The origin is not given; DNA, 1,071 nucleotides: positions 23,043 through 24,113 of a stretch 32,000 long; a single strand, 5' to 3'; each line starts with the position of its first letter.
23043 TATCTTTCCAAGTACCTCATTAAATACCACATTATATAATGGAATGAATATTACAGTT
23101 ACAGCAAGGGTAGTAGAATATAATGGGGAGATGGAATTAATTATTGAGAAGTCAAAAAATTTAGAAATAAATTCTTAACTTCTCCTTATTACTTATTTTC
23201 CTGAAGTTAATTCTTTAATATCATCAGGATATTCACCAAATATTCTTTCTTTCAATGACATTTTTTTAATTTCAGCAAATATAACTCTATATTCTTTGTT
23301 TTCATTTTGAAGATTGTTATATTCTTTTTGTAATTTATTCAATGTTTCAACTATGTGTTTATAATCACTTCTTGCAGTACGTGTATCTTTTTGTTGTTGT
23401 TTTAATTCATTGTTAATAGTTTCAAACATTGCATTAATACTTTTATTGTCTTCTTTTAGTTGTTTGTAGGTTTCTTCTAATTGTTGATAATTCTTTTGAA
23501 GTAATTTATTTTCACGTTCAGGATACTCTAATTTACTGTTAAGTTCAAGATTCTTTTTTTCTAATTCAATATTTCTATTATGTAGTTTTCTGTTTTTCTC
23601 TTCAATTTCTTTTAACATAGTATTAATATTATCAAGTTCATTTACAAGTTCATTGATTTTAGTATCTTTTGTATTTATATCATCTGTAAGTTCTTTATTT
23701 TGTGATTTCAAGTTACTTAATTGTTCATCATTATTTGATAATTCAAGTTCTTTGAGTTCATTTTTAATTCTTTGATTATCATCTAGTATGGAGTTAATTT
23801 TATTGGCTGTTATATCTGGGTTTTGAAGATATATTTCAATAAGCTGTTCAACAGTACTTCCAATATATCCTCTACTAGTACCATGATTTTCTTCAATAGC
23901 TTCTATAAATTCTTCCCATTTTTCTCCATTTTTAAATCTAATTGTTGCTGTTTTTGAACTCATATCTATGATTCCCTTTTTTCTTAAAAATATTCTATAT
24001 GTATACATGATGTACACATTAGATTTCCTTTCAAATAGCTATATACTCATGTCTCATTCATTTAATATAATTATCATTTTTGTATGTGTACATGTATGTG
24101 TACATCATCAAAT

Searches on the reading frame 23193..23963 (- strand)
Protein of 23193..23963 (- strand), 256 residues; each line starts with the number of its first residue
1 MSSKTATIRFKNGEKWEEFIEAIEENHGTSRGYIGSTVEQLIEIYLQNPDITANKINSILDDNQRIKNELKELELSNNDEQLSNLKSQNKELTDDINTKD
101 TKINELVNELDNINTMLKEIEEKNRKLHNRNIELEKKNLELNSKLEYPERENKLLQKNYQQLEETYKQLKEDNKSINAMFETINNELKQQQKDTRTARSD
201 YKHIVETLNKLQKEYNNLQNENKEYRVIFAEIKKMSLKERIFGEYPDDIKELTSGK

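Call 8: search_protein_families(library=pfam, proteins=[window:23193-23963:-], max_evalue=0.01)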
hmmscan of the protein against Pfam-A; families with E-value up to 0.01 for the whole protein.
window:23193-23963:- (256 aa): 5 families
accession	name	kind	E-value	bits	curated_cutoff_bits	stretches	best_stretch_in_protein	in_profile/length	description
PF04108.17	ATG17_like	-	0.00029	20.9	43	1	46-224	122-272/355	Autophagy protein ATG17-like domain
PF06419.17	COG6_N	-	0.00096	19.7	27.4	0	57-128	29-95/114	Conserved oligomeric complex COG6, N-terminal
PF06818.20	Fez1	-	0.0011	20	34.4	1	81-230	11-160/199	Fez1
PF06160.17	EzrA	-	0.0025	16.6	39.6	1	53-241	251-435/557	Septation ring formation regulator, EzrA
PF00015.26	MCPsignal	-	0.0058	16.9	34.6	0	162-225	91-154/172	Methyl-accepting chemotaxis protein (MCP) signalling domain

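Call 12: find_homologous_proteins(query=window:23193-23963:-, max_evalue=0.001)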
Query window:23193-23963:- (256 aa): 7 proteins with E <= 0.001 among 1326 candidates.
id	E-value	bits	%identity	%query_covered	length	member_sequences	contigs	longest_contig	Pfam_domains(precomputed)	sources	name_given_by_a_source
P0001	5.2e-150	516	100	100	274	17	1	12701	-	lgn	-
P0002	1.9e-84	301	60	100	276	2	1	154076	-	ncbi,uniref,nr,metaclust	ncbi:hypothetical protein [Methanosphaera sp. WGK6]|uniref:hypothetical protein n=1 Tax=Methanosphae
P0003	7.6e-72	260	99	51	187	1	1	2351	-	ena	-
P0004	5.3e-69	251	99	49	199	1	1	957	PF01467.33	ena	-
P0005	1.7e-32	131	51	62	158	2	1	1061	-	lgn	-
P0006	5.9e-23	100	55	45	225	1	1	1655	PF24161.2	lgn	-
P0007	1.1e-16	80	33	99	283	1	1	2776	-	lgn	-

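Call 15: find_related_loci(query=window:23193-23963:-, collection=genome_contigs, flank=10000)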
Query window:23193-23963:- (256 aa) in genome_contigs; peptide patterns used: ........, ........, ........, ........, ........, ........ (x = any residue, [..] = any of these).
216 stretches matched a pattern; 2 encode a relative of the query (tblastn E <= 1e-3); 2 distinct loci.
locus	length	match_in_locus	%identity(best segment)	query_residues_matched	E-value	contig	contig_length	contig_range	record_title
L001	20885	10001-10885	42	1-252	2e-51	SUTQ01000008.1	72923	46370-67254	MAG: Methanosphaera stadtmanae isolate SIG24 NODE_53_length_72923_cov_40.392293, whole genome shotgun sequence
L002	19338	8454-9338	41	1-252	4e-48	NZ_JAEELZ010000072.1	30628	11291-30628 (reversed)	MAG: Methanosphaera sp. isolate Tb.RUG.228 k141_6163402_flag=0_multi=32.2815_len=30628, whole genome shotgun sequence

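Call 20: search_protein_families(library=pfam, proteins=[L001:362-2482:+, L001:2868-3848:-, L001:4092-5774:+, L001:5775-6179:+, L001:6168-7226:-, L001:7597-8133:+, L001:8143-9321:+, L001:10001-10894:+, L001:10913-11209:+, L001:11443-12960:-], max_evalue=0.001)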
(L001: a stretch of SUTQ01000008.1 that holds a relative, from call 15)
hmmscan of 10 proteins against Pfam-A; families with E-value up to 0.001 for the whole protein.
L001:362-2482:+ (706 aa): 1 family
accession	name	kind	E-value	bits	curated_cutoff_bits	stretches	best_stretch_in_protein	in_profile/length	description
PF16640.11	Big_3_5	-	1.2e-15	58.3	35.5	2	432-522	4-85/88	Bacterial Ig-like domain (group 3)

L001:2868-3848:- (326 aa): 0 families

L001:4092-5774:+ (560 aa): 12 families
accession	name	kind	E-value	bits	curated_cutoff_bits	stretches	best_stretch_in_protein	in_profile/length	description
PF00005.33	ABC_tran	-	3.2e-56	190.2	25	2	22-180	1-136/137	ABC transporter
PF02463.25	SMC_N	-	8.2e-13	48.7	40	1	295-530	25-206/220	RecF/RecN/SMC N terminal domain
PF13304.12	AAA_21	-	1.5e-12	48.7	27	0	465-524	240-301/304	AAA domain, putative AbiEii toxin, Type IV TA system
PF13238.12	AAA_18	-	1.1e-06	29.6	29.4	0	37-81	3-44/128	AAA domain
PF13555.12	AAA_29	-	2.3e-06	27.7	27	0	23-49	13-39/61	P-loop containing region of AAA domain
PF05621.17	TniB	-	4.2e-06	26.8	22.4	0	159-218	108-169/189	Bacterial TniB protein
PF13401.12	AAA_22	-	5.3e-06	27.2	27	0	295-318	6-29/130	AAA domain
PF13558.12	SbcC_Walker_B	-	1.5e-05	25.6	27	0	458-506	28-89/90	SbcC/RAD50-like, Walker B motif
PF03193.22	RsgA_GTPase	-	5.4e-05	23.5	30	0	11-54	87-128/174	RsgA GTPase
PF20720.3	nSTAND3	-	6.4e-05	23.1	27.2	0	291-315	14-38/155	Novel STAND NTPase 3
PF13173.12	AAA_14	-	0.00055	20.4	27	0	295-331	3-39/129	AAA domain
PF13671.12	AAA_33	-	0.0008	20.2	27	0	37-148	4-103/143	AAA domain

L001:5775-6179:+ (134 aa): 1 family
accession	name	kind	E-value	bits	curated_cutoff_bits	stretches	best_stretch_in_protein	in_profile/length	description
PF00582.32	Usp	-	9.7e-23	81.7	24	1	4-134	1-141/141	Universal stress protein family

L001:6168-7226:- (352 aa): 1 family
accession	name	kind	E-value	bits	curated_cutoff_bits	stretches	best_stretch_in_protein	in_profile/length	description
PF01955.23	CbiZ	-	2.5e-56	191.1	27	1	28-231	2-191/191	Adenosylcobinamide amidohydrolase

L001:7597-8133:+ (178 aa): 1 family
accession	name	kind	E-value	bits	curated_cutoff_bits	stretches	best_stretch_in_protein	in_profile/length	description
PF01467.32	CTP_transf_like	-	2.6e-19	70.2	21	1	8-138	2-133/133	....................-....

L001:8143-9321:+ (392 aa): 3 families
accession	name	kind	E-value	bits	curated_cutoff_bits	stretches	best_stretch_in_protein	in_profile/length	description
PF19276.4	HD_assoc_2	-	1.2e-60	205.2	23.1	1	173-380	1-205/222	HD associated region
PF01966.28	HD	-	2.7e-15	57.1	22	1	53-161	1-115/116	HD domain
PF08668.18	HDOD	-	0.00029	20.8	22.9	1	54-119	96-159/196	HDOD domain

L001:10001-10894:+ (297 aa): 3 families
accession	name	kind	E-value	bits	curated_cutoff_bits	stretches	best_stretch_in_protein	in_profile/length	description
PF06156.18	YabA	-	5.5e-05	24.1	30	0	141-210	12-78/103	Initiation control protein YabA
PF20492.3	ERM_helical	-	0.00028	21.4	40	0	32-131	9-101/120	Ezrin/radixin/moesin, alpha-helical domain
PF11559.13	ADIP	-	0.00087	19.8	34.3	0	67-135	55-123/151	Afadin- and alpha -actinin-Binding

L001:10913-11209:+ (98 aa): 0 families

L001:11443-12960:- (505 aa): 8 families
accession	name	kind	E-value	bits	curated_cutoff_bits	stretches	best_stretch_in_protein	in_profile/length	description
PF00478.31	IMPDH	-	2.6e-144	480.9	25.6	1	23-490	2-345/345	IMP dehydrogenase / GMP reductase domain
PF00571.33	CBS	-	7.7e-28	97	24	2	165-218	1-54/57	CBS domain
PF03060.21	NMO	-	4.2e-11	43.3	28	1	331-385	184-235/331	Nitronate monooxygenase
PF01070.24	FMN_dh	-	5.5e-09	36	24.9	1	270-374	207-304/350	FMN-dependent dehydrogenase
PF01645.23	Glu_synthase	-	5.6e-05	22.9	20.4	1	271-373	196-305/369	Conserved region in glutamate synthase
PF00977.27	His_biosynth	-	6.3e-05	23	23.6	0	333-375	63-105/228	Histidine biosynthesis protein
PF04131.20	NanE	-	0.0003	20.5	27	1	248-376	59-177/192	Putative N-acetylmannosamine-6-phosphate epimerase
PF05690.20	ThiG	-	0.00042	20.2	23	1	320-380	155-212/247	Thiazole biosynthesis protein ThiG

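Call 22: find_encoding_contigs(protein=P0002, flank=10000, max_places=3)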
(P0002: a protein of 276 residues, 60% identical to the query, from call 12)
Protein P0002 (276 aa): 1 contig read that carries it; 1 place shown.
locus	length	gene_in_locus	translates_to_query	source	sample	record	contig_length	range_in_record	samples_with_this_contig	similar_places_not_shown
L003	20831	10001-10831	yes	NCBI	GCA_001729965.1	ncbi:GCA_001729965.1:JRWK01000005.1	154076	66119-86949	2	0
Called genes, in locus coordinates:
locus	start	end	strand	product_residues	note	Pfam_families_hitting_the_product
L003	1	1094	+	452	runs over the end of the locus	PF02934:GatB_N, PF02637:GatB_Yqey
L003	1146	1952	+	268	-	PF00571:CBS, PF02195:ParB_N (weak)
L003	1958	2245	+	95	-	PF01503:PRA-PH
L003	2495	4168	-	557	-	PF00501:AMP-binding, PF13193:AMP-binding_C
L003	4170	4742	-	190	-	PF01381:HTH_3 (weak), PF12844:HTH_19 (weak), PF02311:AraC_binding (weak), PF07883:Cupin_2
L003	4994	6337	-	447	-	PF02878:PGM_PMM_I, PF02879:PGM_PMM_II, PF02880:PGM_PMM_III, PF00408:PGM_PMM_IV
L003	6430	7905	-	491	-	-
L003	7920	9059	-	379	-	-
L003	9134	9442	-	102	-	-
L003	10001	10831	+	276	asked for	-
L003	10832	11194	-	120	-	PF13742:tRNA_anti_2 (weak), PF01336:tRNA_anti-codon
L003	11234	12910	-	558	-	PF04675:DNA_ligase_A_N, PF01068:DNA_ligase_A_M, PF09414:RNA_ligase (weak), PF04679:DNA_ligase_A_C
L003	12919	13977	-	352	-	-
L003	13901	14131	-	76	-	-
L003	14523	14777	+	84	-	-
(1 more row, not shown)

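Call 23: find_encoding_contigs(protein=P0007, flank=10000, max_places=3)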
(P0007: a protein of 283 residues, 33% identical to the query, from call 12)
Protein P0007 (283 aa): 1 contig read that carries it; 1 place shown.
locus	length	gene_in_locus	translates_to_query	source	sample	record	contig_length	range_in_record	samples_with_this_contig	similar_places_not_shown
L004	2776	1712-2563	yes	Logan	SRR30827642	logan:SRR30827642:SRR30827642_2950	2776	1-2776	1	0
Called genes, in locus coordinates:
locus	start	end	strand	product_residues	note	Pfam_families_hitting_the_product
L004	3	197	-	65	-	?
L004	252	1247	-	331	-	PF13102:Phage_int_SAM_5 (weak), PF00589:Phage_integrase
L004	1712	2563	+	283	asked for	-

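Call 27: find_homologous_proteins(query=L001:10001-10894:+, max_evalue=0.001)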
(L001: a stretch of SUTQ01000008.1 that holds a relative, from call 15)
Query L001:10001-10894:+ (297 aa): 11 proteins with E <= 0.001 among 4137 candidates.
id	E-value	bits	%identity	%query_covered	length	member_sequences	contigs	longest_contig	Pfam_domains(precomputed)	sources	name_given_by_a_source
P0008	1.4e-50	191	60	60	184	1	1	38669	-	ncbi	-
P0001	3.7e-40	157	42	99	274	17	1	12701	-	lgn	-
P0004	5.0e-37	146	65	39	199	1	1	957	PF01467.33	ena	-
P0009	6.0e-32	130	49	57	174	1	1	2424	-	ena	-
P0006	4.3e-19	88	55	33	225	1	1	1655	PF24161.2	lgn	-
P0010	1.9e-18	85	66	25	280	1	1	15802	-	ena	-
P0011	2.2e-17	82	41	51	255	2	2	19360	-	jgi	-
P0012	5.9e-17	81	66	25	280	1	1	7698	-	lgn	-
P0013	7.6e-17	80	32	82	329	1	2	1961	PF27241.1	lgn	-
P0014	1.3e-15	76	36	63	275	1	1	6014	-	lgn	-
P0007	1.7e-13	69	49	27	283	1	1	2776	-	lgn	-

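Call 28: find_encoding_contigs(protein=P0010, flank=8000, max_places=2)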
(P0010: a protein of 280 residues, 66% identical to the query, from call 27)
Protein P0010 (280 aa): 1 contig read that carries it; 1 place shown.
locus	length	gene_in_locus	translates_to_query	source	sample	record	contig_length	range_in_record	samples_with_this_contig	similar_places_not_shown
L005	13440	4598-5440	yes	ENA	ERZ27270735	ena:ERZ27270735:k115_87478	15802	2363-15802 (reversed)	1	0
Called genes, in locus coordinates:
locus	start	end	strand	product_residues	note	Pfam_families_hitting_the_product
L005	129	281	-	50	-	-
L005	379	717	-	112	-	-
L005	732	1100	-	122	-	-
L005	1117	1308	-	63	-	-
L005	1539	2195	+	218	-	-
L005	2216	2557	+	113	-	-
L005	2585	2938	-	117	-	-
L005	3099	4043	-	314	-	PF13102:Phage_int_SAM_5 (weak), PF02899:Phage_int_SAM_1 (weak), PF00589:Phage_integrase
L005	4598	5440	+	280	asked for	-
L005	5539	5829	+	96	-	PF08271:Zn_Ribbon_TF (faint)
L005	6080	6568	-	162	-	-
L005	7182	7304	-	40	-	-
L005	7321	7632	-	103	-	-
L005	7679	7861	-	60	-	-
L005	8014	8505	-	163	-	-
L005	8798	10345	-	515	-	PF03237:Terminase_6N (faint), PF17289:Terminase_6C (weak)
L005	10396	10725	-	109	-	-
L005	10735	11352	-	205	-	-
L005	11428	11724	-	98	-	-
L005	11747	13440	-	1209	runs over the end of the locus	PF17657:DNA_pol3_finger (faint), PF02811:PHP, PF07733:DNA_pol3_alpha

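Call 29: find_encoding_contigs(protein=P0011, flank=8000, max_places=2)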
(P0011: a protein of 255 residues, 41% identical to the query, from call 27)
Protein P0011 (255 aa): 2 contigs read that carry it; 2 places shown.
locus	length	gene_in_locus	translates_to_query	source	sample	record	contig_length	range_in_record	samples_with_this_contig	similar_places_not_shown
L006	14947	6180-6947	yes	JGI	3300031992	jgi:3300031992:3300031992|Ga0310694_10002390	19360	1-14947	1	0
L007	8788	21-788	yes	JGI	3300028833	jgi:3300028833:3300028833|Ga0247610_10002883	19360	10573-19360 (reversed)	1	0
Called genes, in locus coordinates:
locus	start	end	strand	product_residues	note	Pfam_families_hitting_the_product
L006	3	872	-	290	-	?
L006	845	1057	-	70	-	-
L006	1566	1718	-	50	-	-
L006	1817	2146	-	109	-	-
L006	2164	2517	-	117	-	-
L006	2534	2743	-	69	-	-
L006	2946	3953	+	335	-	-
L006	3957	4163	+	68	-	-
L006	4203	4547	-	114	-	-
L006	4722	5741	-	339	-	PF00589:Phage_integrase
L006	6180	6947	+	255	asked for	-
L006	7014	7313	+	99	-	-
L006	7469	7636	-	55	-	-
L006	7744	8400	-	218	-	-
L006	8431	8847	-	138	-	-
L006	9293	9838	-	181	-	-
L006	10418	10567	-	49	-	-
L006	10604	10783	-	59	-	-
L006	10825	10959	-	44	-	-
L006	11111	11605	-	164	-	-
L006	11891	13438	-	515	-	PF03237:Terminase_6N (faint), PF17289:Terminase_6C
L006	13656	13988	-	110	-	-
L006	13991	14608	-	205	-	-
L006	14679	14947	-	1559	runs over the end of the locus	?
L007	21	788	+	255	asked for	-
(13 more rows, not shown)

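Call 30: find_encoding_contigs(protein=P0008, flank=8000, max_places=2)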
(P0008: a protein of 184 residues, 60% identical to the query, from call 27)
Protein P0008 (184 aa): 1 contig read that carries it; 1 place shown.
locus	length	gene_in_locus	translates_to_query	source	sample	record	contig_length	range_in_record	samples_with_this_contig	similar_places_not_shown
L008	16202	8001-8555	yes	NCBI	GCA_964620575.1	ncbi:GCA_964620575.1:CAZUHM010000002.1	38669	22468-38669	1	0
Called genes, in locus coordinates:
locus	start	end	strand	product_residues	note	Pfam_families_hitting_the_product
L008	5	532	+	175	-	PF00583:Acetyltransf_1, PF13673:Acetyltransf_10 (weak), PF13508:Acetyltransf_7 (weak)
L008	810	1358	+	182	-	PF02659:Mntp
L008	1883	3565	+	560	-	PF03193:RsgA_GTPase (faint), PF05621:TniB (faint), PF13175:AAA_15 (faint), PF13555:AAA_29 (faint), PF00005:ABC_tran, PF13304:AAA_21 (faint), PF00005:ABC_tran, PF02463:SMC_N (weak), +2 more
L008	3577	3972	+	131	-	PF00582:Usp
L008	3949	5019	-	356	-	PF01955:CbiZ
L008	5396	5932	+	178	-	PF01467:CTP_transf_like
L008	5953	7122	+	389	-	PF01966:HD, PF19276:HD_assoc_2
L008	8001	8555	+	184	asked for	-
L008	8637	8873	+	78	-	-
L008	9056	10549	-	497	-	PF00478:IMPDH, PF00977:His_biosynth (faint), PF00571:CBS, PF01070:FMN_dh, PF03060:NMO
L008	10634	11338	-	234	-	PF04476:4HFCP_synth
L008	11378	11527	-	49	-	-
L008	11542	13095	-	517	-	PF01409:tRNA-synt_2d, PF17759:tRNA_synthFbeta (faint)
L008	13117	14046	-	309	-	PF01874:CitG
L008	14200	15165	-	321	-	PF00490:ALAD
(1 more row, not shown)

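Call 32: search_protein_families(library=pfam, proteins=[P0006, P0013, P0004, P0010, P0011, P0014, P0012, P0009], max_evalue=0.01)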
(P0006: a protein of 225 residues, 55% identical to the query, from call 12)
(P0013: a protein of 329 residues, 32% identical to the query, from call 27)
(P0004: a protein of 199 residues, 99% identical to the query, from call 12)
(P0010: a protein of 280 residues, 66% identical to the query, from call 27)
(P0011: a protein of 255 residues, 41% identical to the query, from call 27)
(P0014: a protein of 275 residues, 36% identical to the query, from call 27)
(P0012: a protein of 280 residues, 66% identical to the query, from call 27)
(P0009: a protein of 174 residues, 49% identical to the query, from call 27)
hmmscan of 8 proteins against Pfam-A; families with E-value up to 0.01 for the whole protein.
P0006 (225 aa): 7 families
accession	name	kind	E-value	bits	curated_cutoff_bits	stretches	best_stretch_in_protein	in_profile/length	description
PF08614.16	ATG16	-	0.00062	20.4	33.7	1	68-186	68-183/200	Autophagy protein 16 (ATG16)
PF16559.10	GIT_CC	-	0.0013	18.9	28.7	0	123-155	27-59/66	GIT coiled-coil Rho guanine nucleotide exchange factor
PF04899.17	MbeD_MobD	-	0.0016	19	21.6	0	171-206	6-38/70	MbeD/MobD like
PF00015.26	MCPsignal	-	0.0035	17.7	34.6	1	126-203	89-163/172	Methyl-accepting chemotaxis protein (MCP) signalling domain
PF01519.22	DUF16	-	0.0049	17.8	40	1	84-161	23-97/104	Protein of unknown function DUF16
PF05335.18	DUF745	-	0.0084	16.3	33.3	1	96-204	60-168/183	Protein of unknown function (DUF745)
PF14817.11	HAUS5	-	0.0086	15.4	25.6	1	51-215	79-246/643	HAUS augmin-like complex subunit 5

P0013 (329 aa): 4 families
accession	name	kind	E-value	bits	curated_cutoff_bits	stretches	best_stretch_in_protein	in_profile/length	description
PF06818.20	Fez1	-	0.00011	23.2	34.4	0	205-304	22-121/199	Fez1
PF25764.1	KIF21A_4th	-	0.00018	21.7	33.1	0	118-225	19-122/183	KIF21A-like domain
PF08614.16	ATG16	-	0.0023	18.5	33.7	0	117-290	1-164/200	Autophagy protein 16 (ATG16)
PF10473.14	CENP-F_leu_zip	-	0.0064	17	34.5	0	118-184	71-137/140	Leucine-rich repeats of kinetochore protein Cenp-F/LEK1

P0004 (199 aa): 5 families
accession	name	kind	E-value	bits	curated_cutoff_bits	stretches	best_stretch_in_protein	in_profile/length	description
PF01467.32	CTP_transf_like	-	7.6e-16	59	21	1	6-89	1-74/133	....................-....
PF08775.15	ParB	-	0.001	19.8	25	1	95-167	5-75/126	ParB family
PF03961.19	FapA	-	0.0023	18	31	1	87-184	144-241/272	Flagellar Assembly Protein A beta solenoid domain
PF07851.19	TMEM120A-B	-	0.0028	17.4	29.8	1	93-180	2-90/324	TMEM120A/B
PF12128.14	DUF3584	-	0.0028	15.7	31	1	74-167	582-671/1191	Protein of unknown function (DUF3584)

P0010 (280 aa): 1 family
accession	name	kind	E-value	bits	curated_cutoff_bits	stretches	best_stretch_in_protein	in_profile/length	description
PF15665.10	FAM184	-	0.0042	17.2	32.7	1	24-204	29-206/211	Family with sequence similarity 184, A and B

P0011 (255 aa): 2 families
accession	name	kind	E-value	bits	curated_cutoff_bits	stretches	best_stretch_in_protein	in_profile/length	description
PF13166.12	AAA_13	-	0.00048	19.4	36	1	46-234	268-465/713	AAA domain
PF14384.12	BrnA_antitoxin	-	0.0068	17.2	26.1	0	21-47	24-49/68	BrnA antitoxin of type II toxin-antitoxin system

P0014 (275 aa): 2 families
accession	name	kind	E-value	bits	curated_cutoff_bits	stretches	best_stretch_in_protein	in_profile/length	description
PF06818.20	Fez1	-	0.0011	19.9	34.4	1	65-219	19-160/199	Fez1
PF04859.17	DUF641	-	0.0045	17.8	27.6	0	30-97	69-125/127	Plant protein of unknown function (DUF641)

P0012 (280 aa): 1 family
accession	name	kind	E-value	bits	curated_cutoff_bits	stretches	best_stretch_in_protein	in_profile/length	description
PF15665.10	FAM184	-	0.00091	19.4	32.7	1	24-204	29-206/211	Family with sequence similarity 184, A and B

P0009 (174 aa): 6 families
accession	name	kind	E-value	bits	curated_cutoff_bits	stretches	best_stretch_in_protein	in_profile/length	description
PF20492.3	ERM_helical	-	0.00017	22.1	40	1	56-137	20-101/120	Ezrin/radixin/moesin, alpha-helical domain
PF12329.13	TMF_DNA_bd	-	0.00044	20.6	35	1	67-134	2-69/74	TATA element modulatory factor 1 DNA binding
PF13870.11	CCDC113_CCDC96_CC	-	0.00055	20.1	31.6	1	56-101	91-136/177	CCDC113/CCDC96, coiled-coil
PF07407.17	Seadorna_VP6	-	0.00087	18.9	27.2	1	72-161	4-88/399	Seadornavirus VP6 protein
PF06156.18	YabA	-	0.0025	18.8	30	0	55-129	7-74/103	Initiation control protein YabA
PF02090.21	SPAM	-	0.0067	16.8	35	1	57-146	20-109/142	Salmonella surface presentation of antigen gene type M protein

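Call 33: search_protein_families(library=phrogs, proteins=[window:23193-23963:-, L001:10001-10894:+, P0010, P0011, P0007, P0013, P0014], max_evalue=0.01)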
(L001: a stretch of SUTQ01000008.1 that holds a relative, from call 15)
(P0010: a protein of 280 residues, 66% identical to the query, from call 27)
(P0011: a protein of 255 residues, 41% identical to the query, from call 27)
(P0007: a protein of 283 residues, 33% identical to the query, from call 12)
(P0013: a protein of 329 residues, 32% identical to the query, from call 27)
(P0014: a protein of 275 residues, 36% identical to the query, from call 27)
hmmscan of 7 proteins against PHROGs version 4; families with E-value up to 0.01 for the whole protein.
window:23193-23963:- (256 aa): 7 families
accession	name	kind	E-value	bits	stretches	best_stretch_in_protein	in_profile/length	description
phrog_1047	-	tail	9.7e-05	21.6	1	101-251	13-165/1251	tail associated lysin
phrog_739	-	lysis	0.0008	20.6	0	80-143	27-87/122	Rz-like spanin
phrog_1538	-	tail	0.0018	18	1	17-223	186-401/811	tail length tape measure protein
phrog_434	-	DNA, RNA and nucleotide metabolism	0.002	18.4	0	65-130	235-301/372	RecE-like recombination exonuclease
phrog_1775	-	head and packaging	0.0023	16.5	1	71-224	461-604/1609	minor head protein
phrog_1533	-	tail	0.0062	15.1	1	54-224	23-194/1688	tail length tape measure protein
phrog_167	-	tail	0.0064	15.2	1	64-226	77-231/1555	tail length tape measure protein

L001:10001-10894:+ (297 aa): 2 families
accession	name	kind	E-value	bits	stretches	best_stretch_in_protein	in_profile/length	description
phrog_17250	-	unknown function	0.00091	20.3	1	217-269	7-59/65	-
phrog_1047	-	tail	0.0044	16.1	1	49-278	55-272/1251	tail associated lysin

P0010 (280 aa): 0 families

P0011 (255 aa): 0 families

P0007 (283 aa): 0 families

P0013 (329 aa): 0 families

P0014 (275 aa): 0 families

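Call 34: predict_structure(alignment_id=A1)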
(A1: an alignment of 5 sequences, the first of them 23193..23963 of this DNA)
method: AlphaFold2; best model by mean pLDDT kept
length: 256 residues; sequences in the alignment: 5
mean_pLDDT: 77.4   pTM: 0.30
mean pLDDT of the five models: 77.4, 77.3, 74.5, 73.6, 69.5
residues with pLDDT >= 90: 107; 70-90: 72; 50-70: 52; < 50: 25
segments of 3 or more residues with pLDDT < 50: 1-7, 10-12, 28-37, 253-256
pLDDT, mean of each block of 10 residues (from residue 1): 41 57 51 44 57 68 84 80 89 94 94 94 94 90 70 84 92 91 93 92 92 89 77 73 63 47
secondary structure, 60 per line:
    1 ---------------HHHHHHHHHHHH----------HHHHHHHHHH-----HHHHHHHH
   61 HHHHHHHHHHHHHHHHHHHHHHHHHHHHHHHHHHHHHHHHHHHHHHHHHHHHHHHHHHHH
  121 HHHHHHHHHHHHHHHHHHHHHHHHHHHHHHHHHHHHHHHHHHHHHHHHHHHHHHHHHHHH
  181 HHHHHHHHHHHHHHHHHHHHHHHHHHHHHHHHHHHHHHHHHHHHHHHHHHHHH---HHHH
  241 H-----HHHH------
elements in order: H16-27 H38-47 H53-233 H237-241 H247-250

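Call 35: search_protein_representatives(alignment_id=A1)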
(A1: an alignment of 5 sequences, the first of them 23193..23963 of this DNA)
Query: 5 sequences, 256 profile positions. Proteins with E-value up to 0.001 (for the whole library): 79; up to 1e-10: 39; up to 1e-30: 15. The best 79 are listed.
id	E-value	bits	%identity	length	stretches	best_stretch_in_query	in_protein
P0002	2.2e-115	401.0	-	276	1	1-255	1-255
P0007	6.4e-90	317.6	-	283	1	3-256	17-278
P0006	9.5e-72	258.0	-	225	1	3-256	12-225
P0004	2.3e-61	224.0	-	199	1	131-256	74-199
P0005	7.1e-56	206.0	-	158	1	1-158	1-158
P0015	1.1e-45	172.6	-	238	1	3-254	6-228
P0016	1.8e-45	171.9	-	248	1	3-256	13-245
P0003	3.5e-44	167.7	-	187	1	1-144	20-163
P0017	2.7e-43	164.8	-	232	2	165-255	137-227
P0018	5.7e-43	163.7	-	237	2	155-255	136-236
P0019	2.4e-42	161.7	-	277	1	3-255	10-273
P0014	4.8e-41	157.4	-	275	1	6-254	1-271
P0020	3.4e-38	148.1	-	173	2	134-254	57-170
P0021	3.3e-34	135.0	-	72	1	183-253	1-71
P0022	4.0e-31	124.9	-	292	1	1-256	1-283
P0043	2.8e-12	63.1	-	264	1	8-253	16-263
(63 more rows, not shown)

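Call 37: find_related_loci(query=P0010, collection=viral_contigs, flank=6000)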
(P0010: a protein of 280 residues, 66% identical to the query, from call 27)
Query P0010 (280 aa) in viral_contigs; peptide patterns used: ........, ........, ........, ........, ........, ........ (x = any residue, [..] = any of these).
12 stretches matched a pattern, but none encodes a relative of the query by tblastn (E <= 1e-3).

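Call 38: find_related_loci(query=window:23193-23963:-, collection=viral_contigs, flank=6000)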
Query window:23193-23963:- (256 aa) in viral_contigs; peptide patterns used: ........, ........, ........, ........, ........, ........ (x = any residue, [..] = any of these).
19 stretches matched a pattern, but none encodes a relative of the query by tblastn (E <= 1e-3).

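Call 60: search_dna_similar(query=P0011, collection=phages, mode=protein, max_evalue=0.001)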
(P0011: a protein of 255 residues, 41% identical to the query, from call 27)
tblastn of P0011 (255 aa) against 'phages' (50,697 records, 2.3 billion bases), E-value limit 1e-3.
No match.
